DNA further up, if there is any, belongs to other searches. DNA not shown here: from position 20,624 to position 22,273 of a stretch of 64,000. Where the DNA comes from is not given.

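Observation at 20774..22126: Unusual three-part fusion: HMA domain + polytopic permease + C-terminal cupredoxin-like domain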

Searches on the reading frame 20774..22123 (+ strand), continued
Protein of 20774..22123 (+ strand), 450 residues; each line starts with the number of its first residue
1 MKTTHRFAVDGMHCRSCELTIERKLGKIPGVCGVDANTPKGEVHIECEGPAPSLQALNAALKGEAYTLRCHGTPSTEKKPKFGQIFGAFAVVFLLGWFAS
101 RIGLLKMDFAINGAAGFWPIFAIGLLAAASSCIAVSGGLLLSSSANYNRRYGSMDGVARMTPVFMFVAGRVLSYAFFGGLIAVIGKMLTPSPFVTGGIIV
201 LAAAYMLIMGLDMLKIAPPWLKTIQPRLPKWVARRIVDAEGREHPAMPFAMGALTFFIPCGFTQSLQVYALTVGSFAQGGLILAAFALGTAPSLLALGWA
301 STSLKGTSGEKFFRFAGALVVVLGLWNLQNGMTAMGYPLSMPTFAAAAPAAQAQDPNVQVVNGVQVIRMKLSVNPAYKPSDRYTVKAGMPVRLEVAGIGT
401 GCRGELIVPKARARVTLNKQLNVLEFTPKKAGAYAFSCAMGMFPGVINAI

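Call 60: search_protein_families(library=pfam, proteins=[P0212, P0214, P0235, P0255, P0261, P0264, P0191, P0156, P0236, P0194], max_evalue=0.01)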
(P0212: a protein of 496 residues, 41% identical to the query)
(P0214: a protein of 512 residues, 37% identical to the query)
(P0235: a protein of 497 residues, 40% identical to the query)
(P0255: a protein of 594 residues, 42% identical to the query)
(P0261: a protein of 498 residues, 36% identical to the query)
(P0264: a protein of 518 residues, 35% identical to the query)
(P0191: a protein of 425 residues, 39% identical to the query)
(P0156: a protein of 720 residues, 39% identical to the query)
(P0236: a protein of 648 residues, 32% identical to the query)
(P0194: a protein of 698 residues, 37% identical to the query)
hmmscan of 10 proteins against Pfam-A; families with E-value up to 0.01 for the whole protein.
P0212 (496 aa): 3 families
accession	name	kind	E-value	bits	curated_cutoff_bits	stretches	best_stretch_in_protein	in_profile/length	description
PF13386.12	DsbD_2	-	1.4e-28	100.6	24.9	1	128-335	2-199/199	Cytochrome C biogenesis protein transmembrane region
PF00403.32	HMA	-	8.7e-10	39.3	24.8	1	15-65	1-51/62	Heavy-metal-associated domain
PF13473.12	Cupredoxin_1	-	2.4e-08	34.4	27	1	407-490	21-102/104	Cupredoxin-like domain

P0214 (512 aa): 3 families
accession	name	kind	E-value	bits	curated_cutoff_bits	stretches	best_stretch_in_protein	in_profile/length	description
PF13386.12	DsbD_2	-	4.3e-32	112.1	24.9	1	120-328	2-199/199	Cytochrome C biogenesis protein transmembrane region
PF00403.32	HMA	-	4e-10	40.4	24.8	1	5-65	1-62/62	Heavy-metal-associated domain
PF13473.12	Cupredoxin_1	-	8.1e-08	32.7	27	1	427-509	24-102/104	Cupredoxin-like domain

P0235 (497 aa): 3 families
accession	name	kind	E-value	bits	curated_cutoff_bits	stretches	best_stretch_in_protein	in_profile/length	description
PF13386.12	DsbD_2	-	1.9e-30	106.7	24.9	1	127-336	1-199/199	Cytochrome C biogenesis protein transmembrane region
PF00403.32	HMA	-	6.6e-10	39.7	24.8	1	15-70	2-57/62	Heavy-metal-associated domain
PF13473.12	Cupredoxin_1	-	0.00016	22.1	27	1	404-490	18-102/104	Cupredoxin-like domain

P0255 (594 aa): 3 families
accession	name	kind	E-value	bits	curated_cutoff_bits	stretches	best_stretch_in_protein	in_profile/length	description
PF13386.12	DsbD_2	-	4.7e-33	115.2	24.9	1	142-347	1-199/199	Cytochrome C biogenesis protein transmembrane region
PF13473.12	Cupredoxin_1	-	2.6e-07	31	27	1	492-585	11-97/104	Cupredoxin-like domain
PF00403.32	HMA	-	3.9e-06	27.6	24.8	1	11-71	2-60/62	Heavy-metal-associated domain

P0261 (498 aa): 3 families
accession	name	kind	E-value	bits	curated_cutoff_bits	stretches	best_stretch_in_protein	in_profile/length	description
PF13386.12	DsbD_2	-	4e-33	115.4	24.9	1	128-332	2-197/199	Cytochrome C biogenesis protein transmembrane region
PF02683.22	DsbD_TM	-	7.3e-11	42.2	27.1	1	127-338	7-216/219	Cytochrome C biogenesis protein transmembrane domain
PF00403.32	HMA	-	1.8e-09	38.3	24.8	1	14-69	2-57/62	Heavy-metal-associated domain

P0264 (518 aa): 3 families
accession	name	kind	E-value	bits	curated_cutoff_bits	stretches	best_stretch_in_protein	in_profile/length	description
PF13386.12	DsbD_2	-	1.7e-29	103.6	24.9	1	124-324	3-198/199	Cytochrome C biogenesis protein transmembrane region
PF00403.32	HMA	-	1.6e-13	51.2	24.8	1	9-69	1-62/62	Heavy-metal-associated domain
PF13473.12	Cupredoxin_1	-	0.0085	16.5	27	0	345-401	14-68/104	Cupredoxin-like domain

P0191 (425 aa): 2 families
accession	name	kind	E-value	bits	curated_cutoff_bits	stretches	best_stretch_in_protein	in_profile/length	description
PF13386.12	DsbD_2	-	5.7e-38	131.3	24.9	1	132-336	2-198/199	Cytochrome C biogenesis protein transmembrane region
PF00403.32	HMA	-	4.4e-11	43.4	24.8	1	9-66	2-58/62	Heavy-metal-associated domain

P0156 (720 aa): 8 families
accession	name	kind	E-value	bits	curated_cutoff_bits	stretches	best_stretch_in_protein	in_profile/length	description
PF13386.12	DsbD_2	-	3.7e-37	128.6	24.9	1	133-337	2-198/199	Cytochrome C biogenesis protein transmembrane region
PF01323.26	DSBA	-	1.1e-24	87.7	25.6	1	553-699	2-190/191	DSBA-like thioredoxin domain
PF13462.12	Thioredoxin_4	-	8.1e-19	68.8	23.2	1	539-701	3-165/165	Thioredoxin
PF18312.6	ScsC_N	-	7.3e-09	35.6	25.8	1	486-519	1-34/34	Copper resistance protein ScsC N-terminal domain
PF00403.32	HMA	-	1.2e-08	35.6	24.8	1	15-73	2-61/62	Heavy-metal-associated domain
PF13473.12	Cupredoxin_1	-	6.6e-06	26.5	27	1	370-453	18-100/104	Cupredoxin-like domain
PF13743.12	Thioredoxin_5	-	0.00015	22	27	1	631-681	113-163/186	Thioredoxin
PF13098.12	Thioredoxin_2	-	0.0026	18.5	27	0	549-685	5-85/104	Thioredoxin-like domain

P0236 (648 aa): 5 families
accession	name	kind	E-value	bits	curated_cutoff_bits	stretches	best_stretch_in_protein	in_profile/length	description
PF13386.12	DsbD_2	-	2.9e-51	174.6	24.9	1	126-327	2-198/199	Cytochrome C biogenesis protein transmembrane region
PF00403.32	HMA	-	8.6e-16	58.5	24.8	1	13-74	1-62/62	Heavy-metal-associated domain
PF02683.22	DsbD_TM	-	1.7e-08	34.4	27.1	1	125-318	7-203/219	Cytochrome C biogenesis protein transmembrane domain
PF13473.12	Cupredoxin_1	-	6.6e-06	26.5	27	0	520-608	16-104/104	Cupredoxin-like domain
PF19803.4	DUF6286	-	0.0068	17.3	35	0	17-91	33-107/108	Family of unknown function (DUF6286)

P0194 (698 aa): 4 families
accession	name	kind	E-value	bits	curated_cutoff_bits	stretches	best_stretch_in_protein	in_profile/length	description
PF13386.12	DsbD_2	-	1.1e-32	114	24.9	1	326-533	1-198/199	Cytochrome C biogenesis protein transmembrane region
PF00403.32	HMA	-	4.5e-23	81.8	24.8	2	113-152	2-41/62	Heavy-metal-associated domain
PF13473.12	Cupredoxin_1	-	7.8e-05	23.1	27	1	572-656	17-98/104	Cupredoxin-like domain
PF01471.23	PG_binding_1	-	0.0088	16.7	23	0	249-266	3-20/57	Putative peptidoglycan binding domain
